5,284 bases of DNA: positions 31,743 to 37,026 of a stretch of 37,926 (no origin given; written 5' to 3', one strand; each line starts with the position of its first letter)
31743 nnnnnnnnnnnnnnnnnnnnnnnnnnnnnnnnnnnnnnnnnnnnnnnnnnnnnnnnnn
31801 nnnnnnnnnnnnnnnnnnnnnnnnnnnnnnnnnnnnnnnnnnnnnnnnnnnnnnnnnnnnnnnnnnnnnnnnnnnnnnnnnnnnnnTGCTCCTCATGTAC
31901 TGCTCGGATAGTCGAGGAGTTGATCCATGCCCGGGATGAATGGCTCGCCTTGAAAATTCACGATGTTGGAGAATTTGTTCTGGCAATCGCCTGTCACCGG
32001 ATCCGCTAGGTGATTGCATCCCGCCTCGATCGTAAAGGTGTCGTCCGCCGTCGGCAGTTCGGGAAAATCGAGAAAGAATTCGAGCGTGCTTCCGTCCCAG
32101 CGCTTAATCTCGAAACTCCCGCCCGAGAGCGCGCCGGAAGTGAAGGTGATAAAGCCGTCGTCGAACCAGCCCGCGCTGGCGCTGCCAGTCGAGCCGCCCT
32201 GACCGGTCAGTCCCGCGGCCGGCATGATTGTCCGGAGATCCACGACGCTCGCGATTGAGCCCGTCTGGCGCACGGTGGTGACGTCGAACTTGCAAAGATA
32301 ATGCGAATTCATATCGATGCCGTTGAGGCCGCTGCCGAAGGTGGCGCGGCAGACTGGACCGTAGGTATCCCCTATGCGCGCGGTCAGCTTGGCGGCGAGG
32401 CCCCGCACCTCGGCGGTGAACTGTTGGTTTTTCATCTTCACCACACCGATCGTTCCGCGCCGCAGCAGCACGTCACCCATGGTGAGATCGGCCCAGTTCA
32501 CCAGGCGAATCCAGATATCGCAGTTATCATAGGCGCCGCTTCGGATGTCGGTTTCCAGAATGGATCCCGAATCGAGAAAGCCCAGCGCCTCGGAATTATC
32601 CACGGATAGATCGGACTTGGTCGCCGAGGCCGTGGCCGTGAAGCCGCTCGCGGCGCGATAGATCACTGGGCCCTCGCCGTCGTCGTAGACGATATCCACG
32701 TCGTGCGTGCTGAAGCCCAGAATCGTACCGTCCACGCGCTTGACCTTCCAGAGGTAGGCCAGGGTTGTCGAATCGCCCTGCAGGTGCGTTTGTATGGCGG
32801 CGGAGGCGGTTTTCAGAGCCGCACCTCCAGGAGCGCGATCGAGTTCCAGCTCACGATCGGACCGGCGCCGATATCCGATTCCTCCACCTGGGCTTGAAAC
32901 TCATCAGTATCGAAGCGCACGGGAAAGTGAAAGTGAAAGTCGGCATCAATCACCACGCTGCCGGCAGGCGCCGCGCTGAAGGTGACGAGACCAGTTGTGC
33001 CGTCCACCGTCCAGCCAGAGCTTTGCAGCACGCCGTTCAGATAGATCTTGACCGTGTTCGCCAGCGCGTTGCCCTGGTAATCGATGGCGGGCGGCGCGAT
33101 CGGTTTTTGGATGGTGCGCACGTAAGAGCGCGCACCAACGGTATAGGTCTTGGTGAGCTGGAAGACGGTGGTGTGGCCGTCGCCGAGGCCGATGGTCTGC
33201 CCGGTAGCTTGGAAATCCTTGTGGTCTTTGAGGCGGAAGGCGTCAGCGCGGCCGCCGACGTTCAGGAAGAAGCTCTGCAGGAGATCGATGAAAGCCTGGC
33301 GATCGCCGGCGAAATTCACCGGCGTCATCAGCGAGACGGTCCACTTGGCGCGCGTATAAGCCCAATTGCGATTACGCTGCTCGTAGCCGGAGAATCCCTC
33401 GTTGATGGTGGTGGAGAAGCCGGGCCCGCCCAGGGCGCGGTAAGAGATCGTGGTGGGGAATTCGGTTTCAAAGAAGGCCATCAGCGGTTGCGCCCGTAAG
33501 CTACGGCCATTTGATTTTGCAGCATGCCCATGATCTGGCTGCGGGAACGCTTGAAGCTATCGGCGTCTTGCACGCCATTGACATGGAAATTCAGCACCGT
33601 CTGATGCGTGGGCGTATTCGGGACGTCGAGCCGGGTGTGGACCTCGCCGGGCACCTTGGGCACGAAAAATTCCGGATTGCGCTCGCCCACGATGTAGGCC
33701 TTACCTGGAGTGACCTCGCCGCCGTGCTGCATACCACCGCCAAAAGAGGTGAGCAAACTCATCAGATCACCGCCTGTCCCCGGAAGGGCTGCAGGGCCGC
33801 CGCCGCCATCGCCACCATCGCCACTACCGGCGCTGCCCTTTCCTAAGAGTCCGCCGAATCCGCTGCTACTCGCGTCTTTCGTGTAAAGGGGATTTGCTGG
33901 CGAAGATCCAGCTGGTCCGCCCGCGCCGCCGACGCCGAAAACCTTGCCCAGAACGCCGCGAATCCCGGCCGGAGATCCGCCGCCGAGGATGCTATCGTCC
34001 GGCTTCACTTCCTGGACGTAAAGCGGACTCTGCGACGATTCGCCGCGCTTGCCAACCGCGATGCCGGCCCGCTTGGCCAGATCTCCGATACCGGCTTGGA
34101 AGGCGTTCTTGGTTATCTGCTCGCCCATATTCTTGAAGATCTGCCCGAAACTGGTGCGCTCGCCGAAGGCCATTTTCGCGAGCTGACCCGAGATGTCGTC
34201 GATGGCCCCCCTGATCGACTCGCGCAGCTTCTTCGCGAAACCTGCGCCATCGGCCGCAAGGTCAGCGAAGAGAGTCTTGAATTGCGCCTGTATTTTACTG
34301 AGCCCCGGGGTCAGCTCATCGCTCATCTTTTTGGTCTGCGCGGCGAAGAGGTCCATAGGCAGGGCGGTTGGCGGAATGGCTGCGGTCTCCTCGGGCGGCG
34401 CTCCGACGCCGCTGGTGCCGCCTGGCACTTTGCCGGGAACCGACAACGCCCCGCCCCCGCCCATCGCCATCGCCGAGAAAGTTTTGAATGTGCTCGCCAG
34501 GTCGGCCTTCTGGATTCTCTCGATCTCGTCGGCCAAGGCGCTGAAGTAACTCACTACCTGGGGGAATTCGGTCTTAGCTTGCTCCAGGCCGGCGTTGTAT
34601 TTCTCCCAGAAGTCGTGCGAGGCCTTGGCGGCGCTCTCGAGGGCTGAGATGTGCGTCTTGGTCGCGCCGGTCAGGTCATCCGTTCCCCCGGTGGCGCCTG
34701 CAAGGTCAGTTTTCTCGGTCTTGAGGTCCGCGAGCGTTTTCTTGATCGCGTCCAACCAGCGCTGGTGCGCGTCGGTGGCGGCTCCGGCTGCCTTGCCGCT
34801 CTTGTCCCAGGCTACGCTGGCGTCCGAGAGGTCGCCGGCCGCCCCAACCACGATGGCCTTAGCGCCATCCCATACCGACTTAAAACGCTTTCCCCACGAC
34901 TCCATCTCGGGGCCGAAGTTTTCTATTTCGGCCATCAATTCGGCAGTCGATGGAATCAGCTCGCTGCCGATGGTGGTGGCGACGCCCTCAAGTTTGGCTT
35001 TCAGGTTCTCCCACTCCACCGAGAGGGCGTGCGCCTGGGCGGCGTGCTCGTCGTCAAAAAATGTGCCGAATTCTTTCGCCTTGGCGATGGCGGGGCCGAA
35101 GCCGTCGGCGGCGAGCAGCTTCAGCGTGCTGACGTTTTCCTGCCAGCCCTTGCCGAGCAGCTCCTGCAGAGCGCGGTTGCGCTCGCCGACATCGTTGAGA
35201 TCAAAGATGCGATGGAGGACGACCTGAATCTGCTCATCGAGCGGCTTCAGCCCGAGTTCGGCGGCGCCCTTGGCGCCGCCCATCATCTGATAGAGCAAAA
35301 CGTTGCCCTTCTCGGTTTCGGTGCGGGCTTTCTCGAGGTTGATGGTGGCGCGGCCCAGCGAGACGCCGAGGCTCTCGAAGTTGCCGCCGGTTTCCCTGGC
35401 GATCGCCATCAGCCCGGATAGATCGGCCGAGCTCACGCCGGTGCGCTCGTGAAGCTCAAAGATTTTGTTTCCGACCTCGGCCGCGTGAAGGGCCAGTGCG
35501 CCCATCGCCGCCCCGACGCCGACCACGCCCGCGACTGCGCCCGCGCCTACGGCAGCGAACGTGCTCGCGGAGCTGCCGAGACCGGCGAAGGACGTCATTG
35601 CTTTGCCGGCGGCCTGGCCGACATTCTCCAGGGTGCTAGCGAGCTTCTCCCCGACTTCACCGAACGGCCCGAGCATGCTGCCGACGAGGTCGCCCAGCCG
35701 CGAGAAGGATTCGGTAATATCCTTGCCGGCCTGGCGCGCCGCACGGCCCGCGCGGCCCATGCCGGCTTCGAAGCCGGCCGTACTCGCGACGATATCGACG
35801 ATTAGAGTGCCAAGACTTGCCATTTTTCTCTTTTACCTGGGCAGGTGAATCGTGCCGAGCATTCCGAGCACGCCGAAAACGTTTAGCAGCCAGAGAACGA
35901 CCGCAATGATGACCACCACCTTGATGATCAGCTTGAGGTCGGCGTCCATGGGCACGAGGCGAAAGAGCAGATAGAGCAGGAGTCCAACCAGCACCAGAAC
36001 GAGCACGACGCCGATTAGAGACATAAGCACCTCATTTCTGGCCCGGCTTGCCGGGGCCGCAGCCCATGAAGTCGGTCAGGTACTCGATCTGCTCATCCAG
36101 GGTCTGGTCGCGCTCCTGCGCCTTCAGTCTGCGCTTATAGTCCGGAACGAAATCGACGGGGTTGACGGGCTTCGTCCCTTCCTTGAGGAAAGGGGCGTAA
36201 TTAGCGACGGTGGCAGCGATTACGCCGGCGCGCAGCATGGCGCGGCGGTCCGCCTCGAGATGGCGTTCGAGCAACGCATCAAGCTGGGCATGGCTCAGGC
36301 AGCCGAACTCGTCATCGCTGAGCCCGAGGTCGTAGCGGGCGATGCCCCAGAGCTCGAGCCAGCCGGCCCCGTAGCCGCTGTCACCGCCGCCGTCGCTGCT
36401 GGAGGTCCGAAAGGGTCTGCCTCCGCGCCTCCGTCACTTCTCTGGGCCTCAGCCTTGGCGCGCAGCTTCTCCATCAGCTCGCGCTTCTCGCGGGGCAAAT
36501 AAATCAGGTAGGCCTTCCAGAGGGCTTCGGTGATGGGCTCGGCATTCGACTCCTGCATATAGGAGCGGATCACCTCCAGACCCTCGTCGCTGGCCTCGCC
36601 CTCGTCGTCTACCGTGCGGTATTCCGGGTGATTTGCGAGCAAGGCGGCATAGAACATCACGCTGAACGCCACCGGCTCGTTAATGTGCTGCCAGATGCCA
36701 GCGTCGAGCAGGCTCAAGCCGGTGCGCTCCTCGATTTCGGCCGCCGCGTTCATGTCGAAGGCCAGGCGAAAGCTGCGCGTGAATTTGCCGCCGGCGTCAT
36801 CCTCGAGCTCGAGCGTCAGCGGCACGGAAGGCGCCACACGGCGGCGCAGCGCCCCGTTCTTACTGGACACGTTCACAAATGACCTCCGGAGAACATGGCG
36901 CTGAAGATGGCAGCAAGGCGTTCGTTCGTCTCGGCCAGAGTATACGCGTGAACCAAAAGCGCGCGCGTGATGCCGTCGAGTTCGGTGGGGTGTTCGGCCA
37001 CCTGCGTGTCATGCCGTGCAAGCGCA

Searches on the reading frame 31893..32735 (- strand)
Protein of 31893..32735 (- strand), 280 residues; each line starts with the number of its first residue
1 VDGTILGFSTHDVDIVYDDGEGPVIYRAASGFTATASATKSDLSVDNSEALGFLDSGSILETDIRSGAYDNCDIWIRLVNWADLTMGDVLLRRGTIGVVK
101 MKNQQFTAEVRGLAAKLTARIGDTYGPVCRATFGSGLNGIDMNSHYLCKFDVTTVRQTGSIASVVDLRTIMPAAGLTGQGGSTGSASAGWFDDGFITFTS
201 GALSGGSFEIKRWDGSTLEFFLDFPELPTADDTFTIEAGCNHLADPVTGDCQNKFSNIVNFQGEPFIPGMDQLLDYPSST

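Call 30: search_protein_families(library=phrogs, proteins=[window:31893-32735:-], max_evalue=0.001)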
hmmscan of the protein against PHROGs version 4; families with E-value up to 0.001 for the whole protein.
window:31893-32735:- (280 aa): 1 family
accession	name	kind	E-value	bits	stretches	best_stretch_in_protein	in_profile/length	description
phrog_778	-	tail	1e-42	147.5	1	3-277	26-273/287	tail assembly protein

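Call 31: search_protein_families(library=pfam, proteins=[window:31893-32735:-], max_evalue=0.01)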
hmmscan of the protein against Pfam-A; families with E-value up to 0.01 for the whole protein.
window:31893-32735:- (280 aa): 2 families
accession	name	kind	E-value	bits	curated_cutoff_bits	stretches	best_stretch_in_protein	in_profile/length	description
PF09931.15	Phage_phiJL001_Gp84_N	-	2.5e-36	125.7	26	1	2-135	25-154/160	Baseplate hub protein, N-terminal attachment domain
PF09356.15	Phage_BR0599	-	1.9e-19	70.2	22.9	1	189-271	1-80/80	Phage conserved hypothetical protein BR0599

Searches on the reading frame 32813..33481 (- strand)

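Call 30: search_protein_families(library=phrogs, proteins=[window:32813-33481:-], max_evalue=0.001)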
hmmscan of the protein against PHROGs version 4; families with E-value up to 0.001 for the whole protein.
window:32813-33481:- (222 aa): 2 families
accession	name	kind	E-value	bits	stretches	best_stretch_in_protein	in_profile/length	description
phrog_2913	-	other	8.6e-57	193.9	1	1-221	102-298/306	glycoside hydrolase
phrog_18673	-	tail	0.00025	21.3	1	141-179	44-82/373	tail fiber protein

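Call 31: search_protein_families(library=pfam, proteins=[window:32813-33481:-], max_evalue=0.01)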
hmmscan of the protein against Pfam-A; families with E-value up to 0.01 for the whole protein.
window:32813-33481:- (222 aa): 1 family
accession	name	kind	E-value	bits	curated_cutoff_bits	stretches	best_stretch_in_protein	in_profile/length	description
PF09343.15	DUF2460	-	8.2e-53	179.3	30.4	1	5-221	2-205/205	Conserved hypothetical protein 2217 (DUF2460)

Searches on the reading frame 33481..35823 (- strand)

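Call 30: search_protein_families(library=phrogs, proteins=[window:33481-35823:-], max_evalue=0.001)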
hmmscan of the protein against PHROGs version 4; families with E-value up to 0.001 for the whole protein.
window:33481-35823:- (780 aa): 10 families
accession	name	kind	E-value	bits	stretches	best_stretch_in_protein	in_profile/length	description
phrog_2854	-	tail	2.9e-14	53.7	2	1-139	3-100/855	tail length tape measure protein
phrog_9483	-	tail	1.1e-10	41.7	1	76-331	30-277/657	tail length tape measure protein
phrog_10574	-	tail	8.4e-09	35.7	1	6-86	5-83/640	tail length tape measure protein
phrog_30701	-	unknown function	1.1e-06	29.5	1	670-729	88-143/188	-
phrog_3779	-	tail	6.2e-06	25.5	0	700-773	1137-1211/1225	tail length tape measure protein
phrog_339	-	tail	6.4e-06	25.7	1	1-150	3-116/1123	tail length tape measure protein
phrog_2013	-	tail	3.6e-05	23.7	1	7-390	8-339/657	lytic tail protein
phrog_8125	-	tail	6.5e-05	23.1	1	83-308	66-282/578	tail length tape measure protein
phrog_13338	-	unknown function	0.00013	21.3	1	67-418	15-342/903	-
phrog_21358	-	tail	0.00033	20.7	1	21-317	13-290/448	tail length tape measure protein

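Call 31: search_protein_families(library=pfam, proteins=[window:33481-35823:-], max_evalue=0.01)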
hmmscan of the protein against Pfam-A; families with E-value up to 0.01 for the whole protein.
window:33481-35823:- (780 aa): 0 families

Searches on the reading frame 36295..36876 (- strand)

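Call 30: search_protein_families(library=phrogs, proteins=[window:36295-36876:-], max_evalue=0.001)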
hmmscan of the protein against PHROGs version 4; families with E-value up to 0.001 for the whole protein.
window:36295-36876:- (193 aa): 1 family
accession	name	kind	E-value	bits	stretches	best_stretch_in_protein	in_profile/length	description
phrog_2115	-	tail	6.1e-05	24.4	1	36-146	17-120/125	tail protein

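Call 31: search_protein_families(library=pfam, proteins=[window:36295-36876:-], max_evalue=0.01)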
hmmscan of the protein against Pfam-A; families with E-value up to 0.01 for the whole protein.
window:36295-36876:- (193 aa): 0 families
